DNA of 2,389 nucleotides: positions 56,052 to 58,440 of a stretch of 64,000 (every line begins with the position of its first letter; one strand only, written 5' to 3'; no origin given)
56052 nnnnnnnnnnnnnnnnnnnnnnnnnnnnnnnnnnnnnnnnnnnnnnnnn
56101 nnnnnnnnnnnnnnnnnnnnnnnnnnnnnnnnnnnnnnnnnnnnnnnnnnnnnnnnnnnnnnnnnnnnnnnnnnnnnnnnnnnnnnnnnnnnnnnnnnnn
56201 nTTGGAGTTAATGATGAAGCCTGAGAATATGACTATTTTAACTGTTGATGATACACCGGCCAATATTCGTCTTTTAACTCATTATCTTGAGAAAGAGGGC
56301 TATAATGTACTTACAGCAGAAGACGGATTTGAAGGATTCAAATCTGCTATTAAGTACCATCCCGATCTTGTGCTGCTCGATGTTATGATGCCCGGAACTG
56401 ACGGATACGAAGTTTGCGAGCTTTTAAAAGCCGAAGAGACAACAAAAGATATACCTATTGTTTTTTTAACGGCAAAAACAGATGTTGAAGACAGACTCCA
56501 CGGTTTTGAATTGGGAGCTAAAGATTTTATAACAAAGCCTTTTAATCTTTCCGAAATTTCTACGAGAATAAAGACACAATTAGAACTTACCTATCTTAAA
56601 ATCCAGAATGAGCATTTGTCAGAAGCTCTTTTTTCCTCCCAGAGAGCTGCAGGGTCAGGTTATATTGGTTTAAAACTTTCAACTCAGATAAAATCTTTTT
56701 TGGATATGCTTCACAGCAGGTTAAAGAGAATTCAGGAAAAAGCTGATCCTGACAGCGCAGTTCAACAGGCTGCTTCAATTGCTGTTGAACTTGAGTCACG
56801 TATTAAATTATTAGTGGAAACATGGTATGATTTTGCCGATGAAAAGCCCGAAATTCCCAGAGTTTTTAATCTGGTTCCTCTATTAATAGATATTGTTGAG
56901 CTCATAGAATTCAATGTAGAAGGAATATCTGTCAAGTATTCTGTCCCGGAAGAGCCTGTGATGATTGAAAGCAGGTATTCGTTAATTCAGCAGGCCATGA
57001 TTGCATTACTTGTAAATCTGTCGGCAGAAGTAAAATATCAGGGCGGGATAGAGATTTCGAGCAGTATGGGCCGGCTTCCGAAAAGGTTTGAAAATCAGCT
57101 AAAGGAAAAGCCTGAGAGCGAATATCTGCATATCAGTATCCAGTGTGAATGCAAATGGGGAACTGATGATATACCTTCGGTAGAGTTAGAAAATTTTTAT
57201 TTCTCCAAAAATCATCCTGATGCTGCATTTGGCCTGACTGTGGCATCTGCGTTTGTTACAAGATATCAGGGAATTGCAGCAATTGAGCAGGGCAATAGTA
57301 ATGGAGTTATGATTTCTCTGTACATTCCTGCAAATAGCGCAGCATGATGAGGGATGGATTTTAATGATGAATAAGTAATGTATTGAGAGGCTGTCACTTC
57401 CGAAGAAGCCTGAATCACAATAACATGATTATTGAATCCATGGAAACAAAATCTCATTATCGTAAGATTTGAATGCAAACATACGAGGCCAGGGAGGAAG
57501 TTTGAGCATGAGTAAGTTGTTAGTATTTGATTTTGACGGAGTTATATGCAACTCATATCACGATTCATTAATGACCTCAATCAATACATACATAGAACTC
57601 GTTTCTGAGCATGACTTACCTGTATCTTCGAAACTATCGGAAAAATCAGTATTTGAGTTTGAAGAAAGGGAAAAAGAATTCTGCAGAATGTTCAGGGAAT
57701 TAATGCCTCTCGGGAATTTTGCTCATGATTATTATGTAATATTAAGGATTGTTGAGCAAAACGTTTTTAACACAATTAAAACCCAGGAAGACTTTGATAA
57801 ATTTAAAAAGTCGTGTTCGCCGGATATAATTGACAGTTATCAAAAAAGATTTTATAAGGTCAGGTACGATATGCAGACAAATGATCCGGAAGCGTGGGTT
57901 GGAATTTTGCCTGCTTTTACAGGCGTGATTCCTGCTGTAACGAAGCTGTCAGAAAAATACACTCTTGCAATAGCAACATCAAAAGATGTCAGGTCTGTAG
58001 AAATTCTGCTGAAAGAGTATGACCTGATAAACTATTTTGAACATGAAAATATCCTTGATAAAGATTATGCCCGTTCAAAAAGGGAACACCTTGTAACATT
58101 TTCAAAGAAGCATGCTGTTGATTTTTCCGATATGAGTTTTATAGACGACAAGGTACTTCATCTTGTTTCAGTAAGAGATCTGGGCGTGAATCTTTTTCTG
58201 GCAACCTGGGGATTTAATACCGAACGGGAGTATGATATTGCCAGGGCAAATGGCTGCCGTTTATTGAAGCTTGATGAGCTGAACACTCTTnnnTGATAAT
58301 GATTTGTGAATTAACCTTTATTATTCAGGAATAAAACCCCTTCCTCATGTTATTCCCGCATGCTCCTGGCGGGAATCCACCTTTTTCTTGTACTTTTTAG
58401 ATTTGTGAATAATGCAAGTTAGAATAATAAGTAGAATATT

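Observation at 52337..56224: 1295-aa hybrid kinase with one N-terminal and three tandem C-terminal receiver domains, two GAF domains and a terminal HPt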

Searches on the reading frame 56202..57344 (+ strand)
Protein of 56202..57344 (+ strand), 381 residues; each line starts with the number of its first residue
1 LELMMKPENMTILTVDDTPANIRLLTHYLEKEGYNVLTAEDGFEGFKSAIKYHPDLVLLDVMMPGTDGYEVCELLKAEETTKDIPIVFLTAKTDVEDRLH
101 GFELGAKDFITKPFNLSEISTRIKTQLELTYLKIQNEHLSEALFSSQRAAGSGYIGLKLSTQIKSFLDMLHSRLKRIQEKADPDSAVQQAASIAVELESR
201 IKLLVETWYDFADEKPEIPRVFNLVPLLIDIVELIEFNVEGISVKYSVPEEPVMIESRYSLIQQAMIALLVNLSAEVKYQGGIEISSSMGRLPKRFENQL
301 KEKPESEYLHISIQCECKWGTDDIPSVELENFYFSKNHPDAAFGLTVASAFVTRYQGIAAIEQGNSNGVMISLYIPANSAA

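Call 4: search_protein_families(library=pfam, proteins=[window:56202-57344:+], max_evalue=0.01)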
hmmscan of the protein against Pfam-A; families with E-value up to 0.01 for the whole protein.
window:56202-57344:+ (381 aa): 1 family
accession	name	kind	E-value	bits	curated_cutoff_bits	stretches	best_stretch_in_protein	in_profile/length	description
PF00072.30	Response_reg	-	5e-30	104.4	30.2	1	12-123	1-110/111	Response regulator receiver domain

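Call 20: search_protein_families(library=ncbifam, proteins=[window:56214-57344:+], max_evalue=0.01)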
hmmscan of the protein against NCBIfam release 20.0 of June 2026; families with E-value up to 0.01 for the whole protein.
window:56214-57344:+ (377 aa): 99 families (the best 25 are shown)
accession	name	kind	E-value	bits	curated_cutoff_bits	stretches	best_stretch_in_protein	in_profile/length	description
NF007135.0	PRK09581.1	equivalog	4.8e-39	134.4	474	1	7-134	4-128/457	PleD family two-component system response regulator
NF045944.1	ResRegRpaBCyano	equivalog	8.1e-33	113.7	330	1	9-126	1-115/229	response regulator transcription factor RpaB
TIGR02154.1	PhoB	equivalog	1.8e-31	109.2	296.2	1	6-132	3-129/226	phosphate regulon transcriptional regulator PhoB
NF053854.1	RespRegPhoBBctds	equivalog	2.8e-31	108.6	270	1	8-130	1-122/225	two-component system response regulator PhoB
NF040689.1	MtrAB_MtrA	equivalog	4.5e-30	104.6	300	1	8-126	1-116/219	MtrAB system response regulator MtrA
NF040534.1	resp_reg_YycF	equivalog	1.1e-28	100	340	1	7-131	2-123/231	response regulator YycF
TIGR01387.1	cztR_silR_copR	subfamily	1.1e-27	97.1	279.2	1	8-132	1-123/218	heavy metal response regulator transcription factor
NF007005.1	PRK09468.1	equivalog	3.2e-27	95.5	331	1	5-123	3-119/237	osmolarity response regulator transcription factor OmpR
NF007982.1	PRK10710.1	equivalog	1.6e-26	93.4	380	1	3-138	5-137/235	envelope stress response regulator BaeR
NF051850.1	RespRegRprY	equivalog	2.7e-26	92.4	370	1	4-124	3-121/234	response regulator transcription factor RprY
NF033120.0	vanR_FM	exception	5.6e-26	91.6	460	1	5-132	3-126/231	vancomycin resistance response regulator transcription factor, VanR-F/VanR-M family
NF008296.0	PRK11083.1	equivalog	1.1e-25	90.4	273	1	5-140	3-136/228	two-component system response regulator CreB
NF033117.2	vanR_ACDEGLN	exception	3.1e-25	89.1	350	1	8-132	1-121/226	VanR-ABDEGLN family response regulator transcription factor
NF008567.0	PRK11517.1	equivalog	2.4e-24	86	353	1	6-137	1-129/223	response regulator transcription factor HprR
NF007546.0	PRK10161.1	equivalog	8.6e-24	84.4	471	1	8-123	5-120/229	phosphate response regulator transcription factor PhoB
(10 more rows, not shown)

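Call 21: search_solved_structures(query=window:56214-57344:+, max_evalue=1)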
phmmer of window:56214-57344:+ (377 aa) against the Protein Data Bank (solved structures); distinct sequences matched with E-value up to 1: 310 (the best 60 are shown).
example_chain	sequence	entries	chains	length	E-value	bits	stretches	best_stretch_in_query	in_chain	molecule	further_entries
9g85_A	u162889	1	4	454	1.2e-35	126.5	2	7-135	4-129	Response regulator PleD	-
2wb4_A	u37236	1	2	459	1.3e-35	126.5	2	7-135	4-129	DIGUANYLATE CYCLASE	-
9g86_A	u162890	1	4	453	1.4e-35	126.4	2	7-135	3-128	Response regulator PleD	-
1w25_A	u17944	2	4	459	1.4e-35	126.3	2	7-135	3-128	STALKED-CELL DIFFERENTIATION CONTROLLING PROTEIN | RESPONSE REGULATOR PLED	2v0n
1mvo_A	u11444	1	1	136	1.3e-27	100.1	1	5-130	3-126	PhoP response regulator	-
9dvt_R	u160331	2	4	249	1.4e-27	100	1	7-126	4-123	DNA-binding dual master transcriptional regulator RpaA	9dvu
2zwm_A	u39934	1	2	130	4.4e-24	88.6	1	7-131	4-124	Transcriptional regulatory protein yycF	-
3f6p_A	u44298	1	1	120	1.3e-23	87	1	7-123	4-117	Transcriptional regulatory protein yycF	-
3t6k_A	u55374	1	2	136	7.4e-23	84.5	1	1-128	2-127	Response regulator receiver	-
3nhz_A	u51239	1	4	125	7.5e-23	84.5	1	6-123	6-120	Two component system transcriptional regulator mtrA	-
12aw_A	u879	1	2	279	1.2e-22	83.8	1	3-124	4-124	HYBRID TWO-COMPONENT SYSTEM PROTEIN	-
1zes_A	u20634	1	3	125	3.3e-22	82.4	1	8-122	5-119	Phosphate regulon transcriptional regulatory protein phoB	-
1b00_A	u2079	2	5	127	3.4e-22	82.3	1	8-122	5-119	PHOSPHATE REGULON TRANSCRIPTIONAL REGULATORY PROTEIN PHOB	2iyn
2gwr_A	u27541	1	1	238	4.1e-22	82.1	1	6-124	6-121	DNA-binding response regulator mtrA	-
9ji3_J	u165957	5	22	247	6.5e-22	81.4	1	7-123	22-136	DNA-binding response regulator | Possible two component system response transcriptional positive regulator PhoP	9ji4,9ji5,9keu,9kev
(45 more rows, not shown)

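Call 30: find_homologous_proteins(query=window:56214-57344:+, max_evalue=0.00001)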
Query window:56214-57344:+ (377 aa): 7412 proteins with E <= 0.00001 among 8000 candidates; the best 120 are listed.
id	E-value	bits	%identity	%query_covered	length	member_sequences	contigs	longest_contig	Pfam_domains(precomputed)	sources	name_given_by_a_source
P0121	3.9e-245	830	100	100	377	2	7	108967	PF00072.31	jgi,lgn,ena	-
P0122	3.7e-159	548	66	99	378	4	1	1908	PF00072.31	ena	-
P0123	2.4e-150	519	62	100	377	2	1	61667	PF00072.31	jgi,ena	-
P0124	2.8e-91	324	44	100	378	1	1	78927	PF02518.32,PF00072.31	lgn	-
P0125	2.4e-90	321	44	99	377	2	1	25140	PF00072.31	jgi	-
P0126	8.2e-89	316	44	99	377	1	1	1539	PF00072.31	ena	-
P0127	9.9e-88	313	43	100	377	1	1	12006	PF00072.31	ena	-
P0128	9.2e-87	310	42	100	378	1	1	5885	PF02518.32,PF00072.31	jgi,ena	-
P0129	1.4e-86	309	44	100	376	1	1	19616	PF02518.32,PF00072.31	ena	-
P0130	1.9e-86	309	44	100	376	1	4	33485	PF02518.32,PF00072.31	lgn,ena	-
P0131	2.1e-86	308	44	100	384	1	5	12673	PF02518.32,PF00072.31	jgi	-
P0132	2.0e-85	305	43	99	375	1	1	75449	PF02518.32,PF00072.31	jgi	jgi:two-component system sensor histidine kinase/response regulator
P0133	1.5e-84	302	45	99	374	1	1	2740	PF00072.31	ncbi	-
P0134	1.0e-83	300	44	100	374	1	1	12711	PF02518.32,PF00072.31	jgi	jgi:CheY-like chemotaxis protein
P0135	3.6e-83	298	43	99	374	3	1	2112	PF00072.31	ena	-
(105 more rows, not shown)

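Call 40: predict_structure(alignment_id=A2)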
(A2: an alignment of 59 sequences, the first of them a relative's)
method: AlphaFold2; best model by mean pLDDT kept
length: 377 residues; sequences in the alignment: 59
mean_pLDDT: 87.8   pTM: 0.76
mean pLDDT of the five models: 87.8, 87.0, 87.0, 86.2, 84.6
residues with pLDDT >= 90: 163; 70-90: 204; 50-70: 10; < 50: 0
segments of 3 or more residues with pLDDT < 50: none
pLDDT, mean of each block of 10 residues (from residue 1): 84 87 90 90 93 87 84 90 81 76 84 87 90 89 83 86 89 87 89 91 84 88 94 89 90 92 92 84 93 85 93 84 85 90 91 90 86 88
secondary structure, 60 per line:
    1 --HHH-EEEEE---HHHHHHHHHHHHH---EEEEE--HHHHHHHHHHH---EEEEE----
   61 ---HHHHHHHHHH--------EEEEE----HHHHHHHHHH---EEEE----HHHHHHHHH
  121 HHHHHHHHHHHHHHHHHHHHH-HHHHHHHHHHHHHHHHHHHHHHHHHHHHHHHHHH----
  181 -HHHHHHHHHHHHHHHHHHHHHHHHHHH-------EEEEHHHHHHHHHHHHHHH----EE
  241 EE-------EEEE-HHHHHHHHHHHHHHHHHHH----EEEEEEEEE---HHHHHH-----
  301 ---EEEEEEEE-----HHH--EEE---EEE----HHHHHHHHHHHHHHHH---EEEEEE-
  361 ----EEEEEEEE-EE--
elements in order: E7-11 H15-27 E31-35 H38-48 E52-56 H64-73 E82-86 H91-100 E104-107 H112-141 H143-176 H182-208 E216-219 H220-234 E239-242 E250-253 H255-273 E278-286 H290-295 E304-311 E322-324 E328-330 H335-350 E354-359 E365-372
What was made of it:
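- On LvrB-like Rec-controlled kinase (applied to REC-X, 56214-57347): Model pLDDT 87.8 (call 40).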

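Call 43: fold_search(model_id=the predicted structure, library=pdb)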
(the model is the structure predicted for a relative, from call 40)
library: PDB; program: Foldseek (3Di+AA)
matches with E <= 10: 1247; with E <= 0.001: 814
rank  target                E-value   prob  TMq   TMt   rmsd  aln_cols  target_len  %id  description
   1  8vc9_B                4.8e-18  1.00  0.39  0.39  12.6       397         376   17  Hybrid response regulator LvrB from Leptospira / phosphorylated REC form (released 2024-12-18)
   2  8vc9_E                5.7e-18  1.00  0.39  0.39  13.5       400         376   18  Hybrid response regulator LvrB from Leptospira / phosphorylated REC form (released 2024-12-18)
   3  8vc9_F                7.1e-18  1.00  0.39  0.39  13.2       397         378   17  Hybrid response regulator LvrB from Leptospira / phosphorylated REC form (released 2024-12-18)
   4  8vc9_A                7.1e-18  1.00  0.38  0.38  12.7       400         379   18  Hybrid response regulator LvrB from Leptospira / phosphorylated REC form (released 2024-12-18)
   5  8vc9_C                1.1e-17  1.00  0.39  0.39  12.5       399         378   17  Hybrid response regulator LvrB from Leptospira / phosphorylated REC form (released 2024-12-18)
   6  8vc9_D                2.3e-17  1.00  0.37  0.37  12.7       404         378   19  Hybrid response regulator LvrB from Leptospira / phosphorylated REC form (released 2024-12-18)
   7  9dvt_R                2.7e-13  1.00  0.32  0.50   1.7       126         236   42  Cryo-EM structure of RpaA bound to PkaiBC DNA and the CTD of the alpha subunit of RNAP from the cyanobacterium Synecho (released 2025-10-15)
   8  9dvt_S                5.7e-13  1.00  0.32  0.51   1.6       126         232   42  Cryo-EM structure of RpaA bound to PkaiBC DNA and the CTD of the alpha subunit of RNAP from the cyanobacterium Synecho (released 2025-10-15)
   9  9jfj_A                2.3e-12  1.00  0.34  0.53  16.8       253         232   16  Crystal structure of the cytoplasmic domain of ZraS in ADP-bound form (released 2025-03-26)
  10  9jfj_B                3.9e-12  1.00  0.43  0.65   5.3       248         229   16  Crystal structure of the cytoplasmic domain of ZraS in ADP-bound form (released 2025-03-26)
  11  2v0n_A                1.4e-11  1.00  0.33  0.27  28.9       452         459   19  ACTIVATED RESPONSE REGULATOR PLED IN COMPLEX WITH C-DIGMP AND GTP- ALPHA-S (released 2007-08-21)
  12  1w25_A                1.5e-11  1.00  0.36  0.31  24.9       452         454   18  Response regulator PleD in complex with c-diGMP (released 2004-11-18)
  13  9g85_B                2.0e-11  1.00  0.34  0.29  27.1       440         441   20  Structure of Response regulator PleD in complex with c-diGMP and ppGpp (released 2025-08-06)
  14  9jfj_D                2.3e-11  1.00  0.43  0.63   5.4       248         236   14  Crystal structure of the cytoplasmic domain of ZraS in ADP-bound form (released 2025-03-26)
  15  8a52_A                3.1e-11  1.00  0.45  0.46   6.0       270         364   17  Crystal structure of a chimeric LOV-Histidine kinase SB2F1 (asymmetrical variant, trigonal form with long c-axis) (released 2023-12-27)
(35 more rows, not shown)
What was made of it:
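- On LvrB-like Rec-controlled kinase (applied to REC-X, 56214-57347): Foldseek top hit 8vc9 LvrB, E 4.8e-18, full length, followed by ZraS, RetS and CckA cores (call 43)
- REC-X is modelled with pLDDT 87.8 and its best fold match is LvrB (E 4.8e-18) (calls 40, 43).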

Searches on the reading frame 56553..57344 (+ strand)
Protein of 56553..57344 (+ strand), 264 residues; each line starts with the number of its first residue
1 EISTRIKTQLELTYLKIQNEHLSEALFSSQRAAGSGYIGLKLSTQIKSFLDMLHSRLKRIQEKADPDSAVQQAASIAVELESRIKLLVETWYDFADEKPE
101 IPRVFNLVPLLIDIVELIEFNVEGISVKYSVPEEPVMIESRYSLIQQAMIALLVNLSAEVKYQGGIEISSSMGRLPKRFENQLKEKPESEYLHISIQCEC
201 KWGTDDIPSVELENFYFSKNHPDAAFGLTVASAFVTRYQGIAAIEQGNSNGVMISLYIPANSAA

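Call 22: search_protein_families(library=pfam, proteins=[window:56610-57344:+], max_evalue=10)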
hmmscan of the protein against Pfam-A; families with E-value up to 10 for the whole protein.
window:56610-57344:+ (245 aa): 0 families

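Call 48: search_solved_structures(query=window:56553-57344:+, max_evalue=10, show_alignments=3)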
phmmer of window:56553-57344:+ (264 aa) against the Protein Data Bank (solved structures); distinct sequences matched with E-value up to 10: 3.
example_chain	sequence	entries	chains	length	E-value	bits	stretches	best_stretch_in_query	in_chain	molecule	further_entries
3d36_A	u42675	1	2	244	0.013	18.5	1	37-155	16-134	Sporulation kinase B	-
3a0r_A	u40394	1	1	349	0.066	16.2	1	35-170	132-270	Sensor protein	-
2k0d_X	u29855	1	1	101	1.4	11.8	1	179-233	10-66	Colicin-E7 immunity protein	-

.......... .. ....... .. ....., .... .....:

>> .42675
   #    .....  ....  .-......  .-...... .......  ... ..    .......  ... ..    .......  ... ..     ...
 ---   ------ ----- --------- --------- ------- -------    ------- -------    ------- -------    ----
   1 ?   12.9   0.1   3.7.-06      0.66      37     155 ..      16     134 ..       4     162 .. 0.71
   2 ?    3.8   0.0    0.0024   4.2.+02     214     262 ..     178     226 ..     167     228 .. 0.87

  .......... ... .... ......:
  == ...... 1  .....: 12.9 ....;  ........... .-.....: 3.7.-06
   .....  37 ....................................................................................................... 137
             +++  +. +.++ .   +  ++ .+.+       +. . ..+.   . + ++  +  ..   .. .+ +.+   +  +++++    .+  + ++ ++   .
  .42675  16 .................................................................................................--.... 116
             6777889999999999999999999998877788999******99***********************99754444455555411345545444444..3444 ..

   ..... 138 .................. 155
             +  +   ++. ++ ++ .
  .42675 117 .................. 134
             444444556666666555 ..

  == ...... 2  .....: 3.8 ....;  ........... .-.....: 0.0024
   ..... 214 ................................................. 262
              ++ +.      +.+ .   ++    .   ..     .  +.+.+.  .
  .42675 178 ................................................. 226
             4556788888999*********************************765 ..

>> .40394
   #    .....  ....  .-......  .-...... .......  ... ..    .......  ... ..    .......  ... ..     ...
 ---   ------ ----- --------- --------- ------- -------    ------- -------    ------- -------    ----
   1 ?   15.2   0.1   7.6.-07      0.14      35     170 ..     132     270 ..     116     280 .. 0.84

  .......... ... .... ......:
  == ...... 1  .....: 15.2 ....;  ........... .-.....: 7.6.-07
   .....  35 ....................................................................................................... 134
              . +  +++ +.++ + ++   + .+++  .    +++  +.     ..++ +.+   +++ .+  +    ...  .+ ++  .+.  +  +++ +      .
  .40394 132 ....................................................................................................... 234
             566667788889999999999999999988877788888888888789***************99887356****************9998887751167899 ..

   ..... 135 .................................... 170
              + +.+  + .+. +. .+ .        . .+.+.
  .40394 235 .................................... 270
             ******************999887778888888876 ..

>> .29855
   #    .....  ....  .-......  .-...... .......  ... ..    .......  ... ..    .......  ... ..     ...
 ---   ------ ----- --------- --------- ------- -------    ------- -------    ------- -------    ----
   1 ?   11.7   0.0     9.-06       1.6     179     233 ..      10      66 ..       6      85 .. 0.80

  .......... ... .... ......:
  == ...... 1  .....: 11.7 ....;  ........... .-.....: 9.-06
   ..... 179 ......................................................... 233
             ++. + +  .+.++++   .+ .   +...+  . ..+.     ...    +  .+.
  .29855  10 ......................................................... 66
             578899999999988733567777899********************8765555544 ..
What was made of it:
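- On LvrB-like Rec-controlled kinase (applied to REC-X, 56214-57347): The H-box His aligns with Thr157 (weak alignments, call 48).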

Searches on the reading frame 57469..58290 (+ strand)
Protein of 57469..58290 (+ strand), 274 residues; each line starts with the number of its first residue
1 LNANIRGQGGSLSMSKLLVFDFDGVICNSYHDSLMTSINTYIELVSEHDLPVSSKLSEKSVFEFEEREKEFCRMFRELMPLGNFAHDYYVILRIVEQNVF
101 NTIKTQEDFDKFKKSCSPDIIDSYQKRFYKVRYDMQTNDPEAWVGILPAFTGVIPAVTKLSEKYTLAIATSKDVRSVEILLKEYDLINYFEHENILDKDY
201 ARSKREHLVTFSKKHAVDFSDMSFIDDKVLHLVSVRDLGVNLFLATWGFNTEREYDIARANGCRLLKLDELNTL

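Call 4: search_protein_families(library=pfam, proteins=[window:57469-58290:+], max_evalue=0.01)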
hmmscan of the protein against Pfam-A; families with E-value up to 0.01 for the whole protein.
window:57469-58290:+ (274 aa): 3 families
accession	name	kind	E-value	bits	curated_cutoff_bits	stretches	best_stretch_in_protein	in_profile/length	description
PF13419.12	HAD_2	-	2.4e-07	31.5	23.8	1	19-240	2-173/178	Haloacid dehalogenase-like hydrolase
PF00702.32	Hydrolase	-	4.2e-06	27.7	26.4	1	16-228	2-180/191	haloacid dehalogenase-like hydrolase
PF12689.13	Acid_PPase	-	1.2e-05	25.7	27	1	182-251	91-156/169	Acid Phosphatase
